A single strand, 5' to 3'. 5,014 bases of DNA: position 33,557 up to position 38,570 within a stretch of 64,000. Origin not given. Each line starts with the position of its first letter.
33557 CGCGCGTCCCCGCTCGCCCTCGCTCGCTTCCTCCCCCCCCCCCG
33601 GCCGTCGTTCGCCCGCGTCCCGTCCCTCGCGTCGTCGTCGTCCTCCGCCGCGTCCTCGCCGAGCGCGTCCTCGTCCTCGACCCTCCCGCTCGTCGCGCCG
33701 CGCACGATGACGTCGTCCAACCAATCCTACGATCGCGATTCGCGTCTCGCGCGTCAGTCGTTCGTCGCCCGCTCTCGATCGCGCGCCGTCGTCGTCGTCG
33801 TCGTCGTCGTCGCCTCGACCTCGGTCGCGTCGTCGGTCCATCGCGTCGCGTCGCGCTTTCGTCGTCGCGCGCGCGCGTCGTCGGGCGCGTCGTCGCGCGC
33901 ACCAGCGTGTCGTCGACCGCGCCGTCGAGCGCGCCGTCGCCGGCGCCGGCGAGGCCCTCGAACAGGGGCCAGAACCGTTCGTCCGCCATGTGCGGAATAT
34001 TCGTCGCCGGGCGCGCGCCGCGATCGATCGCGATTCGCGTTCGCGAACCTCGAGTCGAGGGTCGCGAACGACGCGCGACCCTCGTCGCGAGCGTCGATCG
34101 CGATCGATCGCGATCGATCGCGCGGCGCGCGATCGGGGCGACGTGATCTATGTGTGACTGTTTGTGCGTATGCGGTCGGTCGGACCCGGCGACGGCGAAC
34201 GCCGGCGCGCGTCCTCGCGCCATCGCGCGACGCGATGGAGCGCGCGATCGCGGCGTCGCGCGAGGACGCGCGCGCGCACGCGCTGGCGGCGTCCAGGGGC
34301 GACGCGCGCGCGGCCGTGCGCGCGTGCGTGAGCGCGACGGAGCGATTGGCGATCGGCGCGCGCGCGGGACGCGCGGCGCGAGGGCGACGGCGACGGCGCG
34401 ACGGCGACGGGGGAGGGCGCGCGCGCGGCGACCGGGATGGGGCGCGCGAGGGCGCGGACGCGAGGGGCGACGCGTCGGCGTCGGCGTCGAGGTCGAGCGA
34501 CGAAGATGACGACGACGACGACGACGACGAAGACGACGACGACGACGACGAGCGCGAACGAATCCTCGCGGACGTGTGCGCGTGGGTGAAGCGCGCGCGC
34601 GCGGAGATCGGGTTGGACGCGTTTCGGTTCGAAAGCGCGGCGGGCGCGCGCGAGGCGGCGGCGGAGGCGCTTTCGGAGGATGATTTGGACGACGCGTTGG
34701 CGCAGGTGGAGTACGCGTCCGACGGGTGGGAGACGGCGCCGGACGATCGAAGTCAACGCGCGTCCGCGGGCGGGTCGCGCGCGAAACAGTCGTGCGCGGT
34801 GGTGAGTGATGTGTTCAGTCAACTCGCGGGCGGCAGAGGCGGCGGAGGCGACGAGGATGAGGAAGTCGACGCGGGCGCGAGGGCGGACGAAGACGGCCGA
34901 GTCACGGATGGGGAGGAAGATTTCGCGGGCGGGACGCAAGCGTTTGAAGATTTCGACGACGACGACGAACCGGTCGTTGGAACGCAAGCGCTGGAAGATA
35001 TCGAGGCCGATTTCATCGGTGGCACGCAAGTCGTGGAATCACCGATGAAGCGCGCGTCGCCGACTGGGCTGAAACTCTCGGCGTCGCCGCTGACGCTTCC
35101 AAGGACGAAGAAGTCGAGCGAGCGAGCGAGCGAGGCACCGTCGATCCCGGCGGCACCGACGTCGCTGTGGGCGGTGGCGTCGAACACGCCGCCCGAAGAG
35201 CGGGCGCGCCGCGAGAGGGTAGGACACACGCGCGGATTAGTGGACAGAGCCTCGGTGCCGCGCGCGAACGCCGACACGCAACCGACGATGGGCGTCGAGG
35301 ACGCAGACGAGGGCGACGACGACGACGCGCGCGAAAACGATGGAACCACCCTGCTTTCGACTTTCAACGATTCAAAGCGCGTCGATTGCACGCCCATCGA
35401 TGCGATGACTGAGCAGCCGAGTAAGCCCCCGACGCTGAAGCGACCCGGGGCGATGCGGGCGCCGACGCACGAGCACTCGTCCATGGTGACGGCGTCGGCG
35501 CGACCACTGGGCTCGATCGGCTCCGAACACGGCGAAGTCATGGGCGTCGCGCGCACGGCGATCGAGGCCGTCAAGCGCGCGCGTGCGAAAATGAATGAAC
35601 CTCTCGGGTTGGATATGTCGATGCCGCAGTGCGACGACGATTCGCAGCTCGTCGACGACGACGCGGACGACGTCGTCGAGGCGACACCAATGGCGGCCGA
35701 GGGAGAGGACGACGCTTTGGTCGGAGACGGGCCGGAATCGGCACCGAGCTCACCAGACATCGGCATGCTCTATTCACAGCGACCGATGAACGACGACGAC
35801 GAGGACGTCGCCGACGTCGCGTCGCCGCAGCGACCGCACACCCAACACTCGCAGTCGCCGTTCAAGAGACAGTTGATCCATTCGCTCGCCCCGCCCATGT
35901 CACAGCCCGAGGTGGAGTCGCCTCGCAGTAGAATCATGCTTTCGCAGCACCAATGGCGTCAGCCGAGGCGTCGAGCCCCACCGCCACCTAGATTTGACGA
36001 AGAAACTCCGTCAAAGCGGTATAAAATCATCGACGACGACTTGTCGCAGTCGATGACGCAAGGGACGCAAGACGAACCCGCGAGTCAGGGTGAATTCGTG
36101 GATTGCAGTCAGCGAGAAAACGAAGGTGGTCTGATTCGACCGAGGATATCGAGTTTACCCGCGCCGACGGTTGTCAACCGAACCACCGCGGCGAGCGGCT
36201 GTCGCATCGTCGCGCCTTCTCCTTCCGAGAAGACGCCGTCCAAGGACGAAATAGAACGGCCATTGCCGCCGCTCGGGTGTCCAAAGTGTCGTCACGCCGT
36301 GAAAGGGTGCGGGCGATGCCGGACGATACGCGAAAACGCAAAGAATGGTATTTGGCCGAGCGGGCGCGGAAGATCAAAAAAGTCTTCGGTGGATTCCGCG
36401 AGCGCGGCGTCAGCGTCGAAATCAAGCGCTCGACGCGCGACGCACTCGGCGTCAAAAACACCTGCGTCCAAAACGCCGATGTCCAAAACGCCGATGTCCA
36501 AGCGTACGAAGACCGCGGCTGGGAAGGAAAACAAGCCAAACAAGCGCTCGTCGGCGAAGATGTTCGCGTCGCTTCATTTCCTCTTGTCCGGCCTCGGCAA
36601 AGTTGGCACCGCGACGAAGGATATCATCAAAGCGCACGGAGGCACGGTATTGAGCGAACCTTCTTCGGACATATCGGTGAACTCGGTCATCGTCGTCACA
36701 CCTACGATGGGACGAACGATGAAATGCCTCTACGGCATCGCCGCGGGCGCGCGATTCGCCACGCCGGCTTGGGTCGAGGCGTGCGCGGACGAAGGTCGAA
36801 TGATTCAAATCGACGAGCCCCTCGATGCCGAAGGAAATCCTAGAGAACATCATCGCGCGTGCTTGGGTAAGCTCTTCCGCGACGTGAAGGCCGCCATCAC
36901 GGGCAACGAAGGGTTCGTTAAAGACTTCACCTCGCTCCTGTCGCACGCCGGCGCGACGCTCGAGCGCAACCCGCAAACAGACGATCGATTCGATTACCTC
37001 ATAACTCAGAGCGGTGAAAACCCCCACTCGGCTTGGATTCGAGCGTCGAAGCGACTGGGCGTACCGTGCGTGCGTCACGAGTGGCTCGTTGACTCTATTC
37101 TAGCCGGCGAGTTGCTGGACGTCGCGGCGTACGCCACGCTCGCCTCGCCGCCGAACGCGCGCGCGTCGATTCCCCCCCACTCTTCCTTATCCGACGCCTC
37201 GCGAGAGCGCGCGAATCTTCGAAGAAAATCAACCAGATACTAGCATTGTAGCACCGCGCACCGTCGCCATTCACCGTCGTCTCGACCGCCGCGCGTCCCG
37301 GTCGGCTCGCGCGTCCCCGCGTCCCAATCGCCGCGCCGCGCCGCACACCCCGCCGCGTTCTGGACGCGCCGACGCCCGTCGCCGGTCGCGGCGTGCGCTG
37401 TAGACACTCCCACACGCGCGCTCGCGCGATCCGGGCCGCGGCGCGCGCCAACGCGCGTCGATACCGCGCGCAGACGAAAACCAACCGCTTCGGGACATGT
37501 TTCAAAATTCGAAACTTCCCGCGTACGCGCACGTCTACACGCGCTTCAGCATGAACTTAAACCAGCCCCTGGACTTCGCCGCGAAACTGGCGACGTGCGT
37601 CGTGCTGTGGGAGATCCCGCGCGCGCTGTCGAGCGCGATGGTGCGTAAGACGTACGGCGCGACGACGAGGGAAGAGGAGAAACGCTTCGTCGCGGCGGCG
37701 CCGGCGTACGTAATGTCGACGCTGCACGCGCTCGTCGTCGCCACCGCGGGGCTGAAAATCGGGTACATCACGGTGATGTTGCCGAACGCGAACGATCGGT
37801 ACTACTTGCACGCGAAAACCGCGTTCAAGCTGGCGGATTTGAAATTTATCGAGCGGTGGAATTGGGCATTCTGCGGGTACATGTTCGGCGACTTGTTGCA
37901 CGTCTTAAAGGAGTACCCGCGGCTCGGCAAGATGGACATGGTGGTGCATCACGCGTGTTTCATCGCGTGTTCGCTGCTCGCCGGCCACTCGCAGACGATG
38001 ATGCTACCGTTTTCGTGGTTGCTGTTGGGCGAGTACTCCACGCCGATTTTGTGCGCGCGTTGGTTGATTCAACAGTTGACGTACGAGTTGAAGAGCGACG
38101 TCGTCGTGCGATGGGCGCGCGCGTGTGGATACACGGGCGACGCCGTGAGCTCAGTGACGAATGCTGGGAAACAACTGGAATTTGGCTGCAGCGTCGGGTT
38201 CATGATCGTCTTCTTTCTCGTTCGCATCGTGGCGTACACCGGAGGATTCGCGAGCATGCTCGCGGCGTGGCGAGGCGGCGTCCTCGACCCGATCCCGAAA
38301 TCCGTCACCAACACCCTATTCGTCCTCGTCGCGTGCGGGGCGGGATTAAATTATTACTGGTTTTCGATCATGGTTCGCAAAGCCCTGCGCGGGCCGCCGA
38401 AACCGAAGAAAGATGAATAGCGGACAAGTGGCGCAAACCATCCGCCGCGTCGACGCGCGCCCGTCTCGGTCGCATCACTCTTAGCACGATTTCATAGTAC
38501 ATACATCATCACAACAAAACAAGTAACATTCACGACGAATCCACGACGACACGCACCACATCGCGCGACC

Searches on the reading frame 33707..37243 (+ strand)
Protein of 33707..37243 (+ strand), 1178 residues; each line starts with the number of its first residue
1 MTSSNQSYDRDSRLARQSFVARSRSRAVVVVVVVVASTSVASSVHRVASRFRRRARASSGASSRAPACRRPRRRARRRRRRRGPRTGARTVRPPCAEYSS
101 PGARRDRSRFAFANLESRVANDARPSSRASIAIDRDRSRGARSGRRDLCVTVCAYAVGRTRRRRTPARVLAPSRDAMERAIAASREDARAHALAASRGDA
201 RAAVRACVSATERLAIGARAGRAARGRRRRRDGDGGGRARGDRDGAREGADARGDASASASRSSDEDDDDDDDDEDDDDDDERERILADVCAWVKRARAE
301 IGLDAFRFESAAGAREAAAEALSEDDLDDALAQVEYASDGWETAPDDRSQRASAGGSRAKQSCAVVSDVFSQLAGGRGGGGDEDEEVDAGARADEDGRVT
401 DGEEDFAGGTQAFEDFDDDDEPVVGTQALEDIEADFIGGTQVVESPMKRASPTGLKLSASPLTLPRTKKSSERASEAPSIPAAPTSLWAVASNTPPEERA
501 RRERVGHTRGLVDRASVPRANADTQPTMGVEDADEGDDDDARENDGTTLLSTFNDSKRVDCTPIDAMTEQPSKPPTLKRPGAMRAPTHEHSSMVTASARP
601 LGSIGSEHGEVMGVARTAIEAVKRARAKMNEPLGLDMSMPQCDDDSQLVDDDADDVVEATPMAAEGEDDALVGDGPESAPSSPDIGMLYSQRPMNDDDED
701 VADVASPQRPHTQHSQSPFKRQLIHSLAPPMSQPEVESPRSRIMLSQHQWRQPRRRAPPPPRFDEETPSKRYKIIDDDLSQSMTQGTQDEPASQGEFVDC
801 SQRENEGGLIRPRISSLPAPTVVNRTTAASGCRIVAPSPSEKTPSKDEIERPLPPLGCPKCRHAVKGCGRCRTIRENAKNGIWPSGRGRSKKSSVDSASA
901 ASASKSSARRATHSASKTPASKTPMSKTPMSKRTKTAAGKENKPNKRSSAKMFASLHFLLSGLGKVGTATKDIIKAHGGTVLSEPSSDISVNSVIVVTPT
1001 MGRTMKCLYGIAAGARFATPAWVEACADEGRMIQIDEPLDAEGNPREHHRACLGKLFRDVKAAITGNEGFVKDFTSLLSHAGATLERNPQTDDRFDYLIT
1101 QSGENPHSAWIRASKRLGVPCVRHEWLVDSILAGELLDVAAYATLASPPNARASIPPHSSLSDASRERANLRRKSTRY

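Call 57: search_protein_families(library=pfam, proteins=[window:33707-37243:+], max_evalue=0.00001)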
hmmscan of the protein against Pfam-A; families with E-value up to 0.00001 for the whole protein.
window:33707-37243:+ (1178 aa): 3 families
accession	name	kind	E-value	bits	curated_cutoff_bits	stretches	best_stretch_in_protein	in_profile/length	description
PF16589.12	BRCT_2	-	6.2e-11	42.9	27.3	0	1056-1142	2-85/86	BRCT domain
PF00533.33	BRCT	-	1.6e-09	38.3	21.3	0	953-1026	6-77/78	BRCA1 C Terminus (BRCT) domain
PF18428.7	BRCT_3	-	3.1e-06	27.6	26.1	0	1056-1140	2-92/102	BRCA1 C Terminus (BRCT) domain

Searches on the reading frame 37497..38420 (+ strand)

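Call 57: search_protein_families(library=pfam, proteins=[window:37497-38420:+], max_evalue=0.00001)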
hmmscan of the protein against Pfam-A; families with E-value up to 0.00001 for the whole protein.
window:37497-38420:+ (307 aa): 1 family
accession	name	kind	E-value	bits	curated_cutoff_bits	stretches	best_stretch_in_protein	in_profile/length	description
PF03798.21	TRAM_LAG1_CLN8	-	1e-14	55.3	24.6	1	72-294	6-198/198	TLC domain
